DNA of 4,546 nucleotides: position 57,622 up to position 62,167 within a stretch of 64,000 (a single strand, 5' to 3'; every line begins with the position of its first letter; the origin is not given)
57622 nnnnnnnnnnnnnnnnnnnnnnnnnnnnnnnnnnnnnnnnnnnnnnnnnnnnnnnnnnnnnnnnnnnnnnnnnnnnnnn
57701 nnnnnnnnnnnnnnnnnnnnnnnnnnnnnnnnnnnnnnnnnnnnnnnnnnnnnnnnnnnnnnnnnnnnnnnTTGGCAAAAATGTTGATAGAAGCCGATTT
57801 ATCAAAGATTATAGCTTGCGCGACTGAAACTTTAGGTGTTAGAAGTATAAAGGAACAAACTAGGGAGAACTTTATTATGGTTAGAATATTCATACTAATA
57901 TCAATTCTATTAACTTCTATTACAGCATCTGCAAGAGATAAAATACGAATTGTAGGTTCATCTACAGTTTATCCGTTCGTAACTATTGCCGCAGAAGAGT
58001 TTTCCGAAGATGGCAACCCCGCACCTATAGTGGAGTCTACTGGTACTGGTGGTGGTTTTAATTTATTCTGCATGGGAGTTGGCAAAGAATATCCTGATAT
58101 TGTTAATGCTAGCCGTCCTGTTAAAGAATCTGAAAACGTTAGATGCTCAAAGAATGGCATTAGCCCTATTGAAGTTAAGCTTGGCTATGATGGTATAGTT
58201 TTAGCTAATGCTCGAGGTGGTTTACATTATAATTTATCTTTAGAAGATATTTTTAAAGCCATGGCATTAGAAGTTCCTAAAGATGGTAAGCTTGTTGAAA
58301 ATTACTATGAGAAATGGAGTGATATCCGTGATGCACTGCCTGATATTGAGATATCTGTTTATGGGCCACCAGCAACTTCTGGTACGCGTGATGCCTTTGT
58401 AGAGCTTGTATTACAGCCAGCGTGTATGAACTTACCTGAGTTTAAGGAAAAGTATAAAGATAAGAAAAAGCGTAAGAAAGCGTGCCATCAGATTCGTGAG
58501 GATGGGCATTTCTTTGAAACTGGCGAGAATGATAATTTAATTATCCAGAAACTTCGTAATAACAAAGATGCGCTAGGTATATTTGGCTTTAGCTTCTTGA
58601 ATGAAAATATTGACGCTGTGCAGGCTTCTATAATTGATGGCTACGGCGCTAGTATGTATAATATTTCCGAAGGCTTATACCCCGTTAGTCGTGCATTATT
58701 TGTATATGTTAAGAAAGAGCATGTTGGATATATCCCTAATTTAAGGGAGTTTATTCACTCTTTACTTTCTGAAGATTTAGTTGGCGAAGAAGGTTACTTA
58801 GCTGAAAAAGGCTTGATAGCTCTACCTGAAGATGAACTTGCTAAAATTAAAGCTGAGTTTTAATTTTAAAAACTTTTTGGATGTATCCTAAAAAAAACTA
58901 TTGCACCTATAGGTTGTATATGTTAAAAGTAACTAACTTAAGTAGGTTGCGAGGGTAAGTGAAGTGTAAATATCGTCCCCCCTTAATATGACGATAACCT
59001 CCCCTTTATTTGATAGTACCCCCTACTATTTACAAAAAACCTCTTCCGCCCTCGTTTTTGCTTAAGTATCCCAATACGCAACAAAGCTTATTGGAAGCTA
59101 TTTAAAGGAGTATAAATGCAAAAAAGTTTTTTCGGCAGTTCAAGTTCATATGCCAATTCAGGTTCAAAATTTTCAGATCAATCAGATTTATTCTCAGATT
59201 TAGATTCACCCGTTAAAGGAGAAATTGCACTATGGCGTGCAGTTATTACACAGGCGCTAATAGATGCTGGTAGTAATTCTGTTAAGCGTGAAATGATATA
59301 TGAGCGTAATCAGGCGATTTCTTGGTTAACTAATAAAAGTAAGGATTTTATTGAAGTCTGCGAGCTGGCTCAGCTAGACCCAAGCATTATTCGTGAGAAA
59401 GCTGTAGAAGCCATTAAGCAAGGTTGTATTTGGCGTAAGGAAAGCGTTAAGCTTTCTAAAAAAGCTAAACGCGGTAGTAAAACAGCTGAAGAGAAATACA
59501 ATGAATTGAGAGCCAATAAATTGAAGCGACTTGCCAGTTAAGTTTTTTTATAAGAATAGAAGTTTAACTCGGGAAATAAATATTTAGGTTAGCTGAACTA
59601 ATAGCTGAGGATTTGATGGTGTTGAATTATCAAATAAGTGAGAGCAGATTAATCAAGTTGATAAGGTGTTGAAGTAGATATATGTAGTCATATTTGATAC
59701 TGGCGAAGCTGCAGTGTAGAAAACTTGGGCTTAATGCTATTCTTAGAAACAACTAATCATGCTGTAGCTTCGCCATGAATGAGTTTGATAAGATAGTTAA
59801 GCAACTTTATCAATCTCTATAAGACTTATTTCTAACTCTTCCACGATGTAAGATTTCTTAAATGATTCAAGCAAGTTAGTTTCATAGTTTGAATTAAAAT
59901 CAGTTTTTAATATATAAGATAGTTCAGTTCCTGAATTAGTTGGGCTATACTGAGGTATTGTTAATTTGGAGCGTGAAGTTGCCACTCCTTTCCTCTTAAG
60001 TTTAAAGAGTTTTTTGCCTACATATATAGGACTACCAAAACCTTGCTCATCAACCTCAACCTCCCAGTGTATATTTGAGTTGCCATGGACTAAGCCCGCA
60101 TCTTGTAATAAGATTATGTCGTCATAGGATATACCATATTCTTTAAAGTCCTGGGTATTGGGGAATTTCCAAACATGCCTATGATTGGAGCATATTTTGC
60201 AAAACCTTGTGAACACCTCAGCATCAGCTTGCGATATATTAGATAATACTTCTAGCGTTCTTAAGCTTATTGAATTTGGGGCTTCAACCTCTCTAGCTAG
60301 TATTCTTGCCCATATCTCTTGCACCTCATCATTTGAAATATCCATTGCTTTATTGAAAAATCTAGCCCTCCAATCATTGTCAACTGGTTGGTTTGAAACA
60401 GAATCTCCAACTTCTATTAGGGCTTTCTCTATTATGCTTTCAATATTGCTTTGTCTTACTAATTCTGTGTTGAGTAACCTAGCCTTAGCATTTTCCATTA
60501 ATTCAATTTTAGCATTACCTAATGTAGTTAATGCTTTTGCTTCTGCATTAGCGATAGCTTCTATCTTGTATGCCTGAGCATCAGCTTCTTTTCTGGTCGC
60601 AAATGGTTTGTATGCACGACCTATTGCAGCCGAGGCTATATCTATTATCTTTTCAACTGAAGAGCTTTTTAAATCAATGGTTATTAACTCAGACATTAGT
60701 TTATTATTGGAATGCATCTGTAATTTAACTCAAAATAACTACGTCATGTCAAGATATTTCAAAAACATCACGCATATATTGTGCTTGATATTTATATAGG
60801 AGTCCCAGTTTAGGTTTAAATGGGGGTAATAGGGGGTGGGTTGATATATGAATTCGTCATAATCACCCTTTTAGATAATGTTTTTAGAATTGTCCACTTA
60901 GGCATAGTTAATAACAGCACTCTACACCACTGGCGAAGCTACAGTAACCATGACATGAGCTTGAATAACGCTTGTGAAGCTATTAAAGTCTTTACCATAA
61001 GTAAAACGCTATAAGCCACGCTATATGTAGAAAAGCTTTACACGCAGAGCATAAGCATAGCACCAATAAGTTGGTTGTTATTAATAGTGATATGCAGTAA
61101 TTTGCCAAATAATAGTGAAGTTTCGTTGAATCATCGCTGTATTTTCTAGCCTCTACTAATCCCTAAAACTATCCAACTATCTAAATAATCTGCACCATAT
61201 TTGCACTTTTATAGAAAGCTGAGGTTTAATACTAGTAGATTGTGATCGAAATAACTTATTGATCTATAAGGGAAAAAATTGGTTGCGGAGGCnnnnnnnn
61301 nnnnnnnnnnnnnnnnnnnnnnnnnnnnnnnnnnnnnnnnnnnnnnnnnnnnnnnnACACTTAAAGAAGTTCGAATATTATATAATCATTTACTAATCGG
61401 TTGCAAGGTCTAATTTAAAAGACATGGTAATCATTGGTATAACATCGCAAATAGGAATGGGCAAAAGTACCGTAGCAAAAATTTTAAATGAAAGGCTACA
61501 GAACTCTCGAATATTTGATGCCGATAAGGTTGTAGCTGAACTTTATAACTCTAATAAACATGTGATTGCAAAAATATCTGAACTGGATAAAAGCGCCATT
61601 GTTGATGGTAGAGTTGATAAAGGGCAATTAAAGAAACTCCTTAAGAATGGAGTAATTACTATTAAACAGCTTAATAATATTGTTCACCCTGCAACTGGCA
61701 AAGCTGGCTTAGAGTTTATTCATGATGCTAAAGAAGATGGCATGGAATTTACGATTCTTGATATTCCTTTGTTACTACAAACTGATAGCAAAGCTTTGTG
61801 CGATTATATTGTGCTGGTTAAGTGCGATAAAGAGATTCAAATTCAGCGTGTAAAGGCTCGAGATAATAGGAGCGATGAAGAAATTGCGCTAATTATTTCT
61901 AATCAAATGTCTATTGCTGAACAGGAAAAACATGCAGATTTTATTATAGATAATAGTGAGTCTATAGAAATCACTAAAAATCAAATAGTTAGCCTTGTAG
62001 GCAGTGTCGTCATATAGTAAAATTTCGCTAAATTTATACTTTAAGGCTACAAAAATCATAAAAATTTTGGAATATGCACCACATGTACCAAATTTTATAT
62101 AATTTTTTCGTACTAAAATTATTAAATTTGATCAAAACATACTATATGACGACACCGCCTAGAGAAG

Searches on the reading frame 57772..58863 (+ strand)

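Call 72: search_protein_families(library=pfam, proteins=[window:57772-58863:+], max_evalue=0.01)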
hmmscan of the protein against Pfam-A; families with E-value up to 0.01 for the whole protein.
window:57772-58863:+ (363 aa): 1 family
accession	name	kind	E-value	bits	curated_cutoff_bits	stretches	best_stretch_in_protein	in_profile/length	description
PF12849.12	PBP_like_2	-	1.9e-34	120.1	27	1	49-334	3-266/267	PBP superfamily domain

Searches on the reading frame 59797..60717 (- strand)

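Call 72: search_protein_families(library=pfam, proteins=[window:59797-60717:-], max_evalue=0.01)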
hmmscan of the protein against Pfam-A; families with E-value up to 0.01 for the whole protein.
window:59797-60717:- (306 aa): 2 families
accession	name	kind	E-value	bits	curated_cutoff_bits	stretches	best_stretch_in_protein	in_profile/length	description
PF10987.13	DUF2806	-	3.9e-37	128.7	24.5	1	77-282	3-220/221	Protein of unknown function (DUF2806)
PF14337.13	Abi_alpha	-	0.00095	19.7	29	1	127-209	43-124/196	Abortive infection alpha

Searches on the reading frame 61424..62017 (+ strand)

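Call 72: search_protein_families(library=pfam, proteins=[window:61424-62017:+], max_evalue=0.01)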
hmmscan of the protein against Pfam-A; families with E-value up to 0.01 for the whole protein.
window:61424-62017:+ (197 aa): 7 families
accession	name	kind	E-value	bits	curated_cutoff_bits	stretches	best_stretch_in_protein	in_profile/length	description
PF01121.26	CoaE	-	4.5e-34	118.1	27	1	3-181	2-178/180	Dephospho-CoA kinase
PF13238.12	AAA_18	-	2.4e-06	28.5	29.4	1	4-151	1-116/128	AAA domain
PF02223.23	Thymidylate_kin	-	5e-05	23.5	27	0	126-188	118-185/185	Thymidylate kinase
PF13189.12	Cytidylate_kin2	-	0.00053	20.7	28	0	3-67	1-63/176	Cytidylate kinase-like family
PF01712.25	dNK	-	0.00085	19.6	27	0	6-49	3-43/203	Deoxynucleoside kinase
PF01202.28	SKI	-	0.0026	18.3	22.1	0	11-42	2-32/159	Shikimate kinase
PF13671.12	AAA_33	-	0.0032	18.2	27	0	11-152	9-124/143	AAA domain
